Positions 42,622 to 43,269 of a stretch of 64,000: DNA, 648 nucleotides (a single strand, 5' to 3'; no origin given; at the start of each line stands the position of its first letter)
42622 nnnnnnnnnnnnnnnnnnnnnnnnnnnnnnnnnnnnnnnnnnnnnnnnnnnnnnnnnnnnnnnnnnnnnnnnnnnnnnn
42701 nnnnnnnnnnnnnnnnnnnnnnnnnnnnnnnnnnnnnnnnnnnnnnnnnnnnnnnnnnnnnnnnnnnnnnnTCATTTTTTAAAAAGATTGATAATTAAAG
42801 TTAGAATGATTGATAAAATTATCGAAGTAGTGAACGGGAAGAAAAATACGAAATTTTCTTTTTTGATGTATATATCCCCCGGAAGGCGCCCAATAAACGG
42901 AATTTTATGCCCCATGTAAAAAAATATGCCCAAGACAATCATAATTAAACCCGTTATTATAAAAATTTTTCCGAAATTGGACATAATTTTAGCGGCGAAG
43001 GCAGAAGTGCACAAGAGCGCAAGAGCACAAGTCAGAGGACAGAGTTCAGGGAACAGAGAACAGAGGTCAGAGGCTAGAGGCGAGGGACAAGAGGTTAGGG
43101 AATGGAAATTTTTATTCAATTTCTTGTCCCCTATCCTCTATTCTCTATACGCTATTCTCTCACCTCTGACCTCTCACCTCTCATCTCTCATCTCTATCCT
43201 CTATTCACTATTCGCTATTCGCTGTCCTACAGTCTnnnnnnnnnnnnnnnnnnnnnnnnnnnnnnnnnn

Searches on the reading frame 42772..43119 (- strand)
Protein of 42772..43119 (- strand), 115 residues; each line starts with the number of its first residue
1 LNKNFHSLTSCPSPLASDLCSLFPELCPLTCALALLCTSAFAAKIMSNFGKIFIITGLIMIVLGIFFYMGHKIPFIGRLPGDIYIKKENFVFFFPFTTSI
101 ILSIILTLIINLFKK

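Call 56: search_protein_families(library=pfam, max_evalue=0.00001, proteins=[window:42772-43119:-])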
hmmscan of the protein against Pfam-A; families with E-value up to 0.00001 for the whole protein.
window:42772-43119:- (115 aa): 1 family
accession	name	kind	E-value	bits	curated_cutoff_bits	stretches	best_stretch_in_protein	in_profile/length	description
PF11146.13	DUF2905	-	4.7e-23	81.6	22.2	1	50-113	1-64/64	Protein of unknown function (DUF2905)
